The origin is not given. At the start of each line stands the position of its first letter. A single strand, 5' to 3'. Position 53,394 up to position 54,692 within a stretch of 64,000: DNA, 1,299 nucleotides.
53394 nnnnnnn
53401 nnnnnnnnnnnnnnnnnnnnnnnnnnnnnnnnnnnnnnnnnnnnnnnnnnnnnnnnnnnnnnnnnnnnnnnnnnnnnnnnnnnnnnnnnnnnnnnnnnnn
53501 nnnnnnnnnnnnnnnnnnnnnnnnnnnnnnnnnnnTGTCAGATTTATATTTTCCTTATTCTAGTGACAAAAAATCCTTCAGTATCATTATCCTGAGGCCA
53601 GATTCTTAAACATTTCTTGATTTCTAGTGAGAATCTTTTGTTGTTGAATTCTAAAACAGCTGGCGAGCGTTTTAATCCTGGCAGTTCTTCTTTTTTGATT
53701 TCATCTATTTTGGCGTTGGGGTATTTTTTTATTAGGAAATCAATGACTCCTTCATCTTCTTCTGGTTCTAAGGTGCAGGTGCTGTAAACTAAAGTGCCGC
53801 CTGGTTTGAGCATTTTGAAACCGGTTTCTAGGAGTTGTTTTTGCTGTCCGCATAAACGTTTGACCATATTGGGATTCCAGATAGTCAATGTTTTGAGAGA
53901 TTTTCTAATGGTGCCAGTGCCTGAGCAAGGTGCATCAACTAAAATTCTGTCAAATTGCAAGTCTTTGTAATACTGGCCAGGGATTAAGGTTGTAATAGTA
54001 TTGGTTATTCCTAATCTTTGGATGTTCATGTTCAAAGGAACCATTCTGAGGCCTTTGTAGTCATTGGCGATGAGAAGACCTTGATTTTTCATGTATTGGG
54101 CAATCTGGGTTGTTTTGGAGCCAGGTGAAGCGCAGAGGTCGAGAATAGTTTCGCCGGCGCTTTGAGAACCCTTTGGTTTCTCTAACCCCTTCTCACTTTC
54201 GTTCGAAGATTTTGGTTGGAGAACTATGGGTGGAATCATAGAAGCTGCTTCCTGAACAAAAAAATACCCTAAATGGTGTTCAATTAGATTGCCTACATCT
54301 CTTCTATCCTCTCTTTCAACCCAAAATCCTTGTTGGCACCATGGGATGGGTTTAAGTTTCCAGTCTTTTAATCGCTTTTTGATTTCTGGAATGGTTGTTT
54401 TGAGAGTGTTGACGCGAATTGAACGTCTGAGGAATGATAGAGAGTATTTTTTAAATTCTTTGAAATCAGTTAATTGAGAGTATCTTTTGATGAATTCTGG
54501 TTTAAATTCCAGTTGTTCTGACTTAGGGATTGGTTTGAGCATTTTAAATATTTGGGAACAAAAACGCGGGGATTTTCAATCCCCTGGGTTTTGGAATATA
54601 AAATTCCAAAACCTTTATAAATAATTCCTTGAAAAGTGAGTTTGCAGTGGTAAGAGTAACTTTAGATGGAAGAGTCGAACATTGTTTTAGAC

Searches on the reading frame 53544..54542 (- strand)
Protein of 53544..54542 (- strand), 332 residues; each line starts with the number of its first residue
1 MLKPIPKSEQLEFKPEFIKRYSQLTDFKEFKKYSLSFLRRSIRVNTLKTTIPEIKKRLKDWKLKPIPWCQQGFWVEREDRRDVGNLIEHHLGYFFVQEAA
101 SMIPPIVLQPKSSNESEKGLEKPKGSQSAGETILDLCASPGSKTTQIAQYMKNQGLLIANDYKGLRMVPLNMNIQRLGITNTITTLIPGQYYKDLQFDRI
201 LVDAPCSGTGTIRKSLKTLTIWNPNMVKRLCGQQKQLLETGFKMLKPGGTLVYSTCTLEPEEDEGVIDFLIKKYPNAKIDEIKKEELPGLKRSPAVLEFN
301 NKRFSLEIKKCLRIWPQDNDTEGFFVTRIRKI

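Call 40: search_protein_families(library=pfam, proteins=[window:53544-54542:-], max_evalue=0.01)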
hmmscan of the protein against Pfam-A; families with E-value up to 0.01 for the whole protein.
window:53544-54542:- (332 aa): 4 families
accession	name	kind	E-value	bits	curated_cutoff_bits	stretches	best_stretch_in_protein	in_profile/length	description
PF01189.24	Methyltr_RsmB-F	-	3e-50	171.1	27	1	129-329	8-198/199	16S rRNA methyltransferase RsmB/F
PF17125.10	Methyltr_RsmF_N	-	4.7e-18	65.8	34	1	16-99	4-86/86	N-terminal domain of 16S rRNA methyltransferase RsmF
PF01728.25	FtsJ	-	1.8e-05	25.2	24.1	1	129-272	21-154/181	FtsJ-like methyltransferase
PF13847.12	Methyltransf_31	-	0.0068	16.5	27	0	129-258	3-114/145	Methyltransferase domain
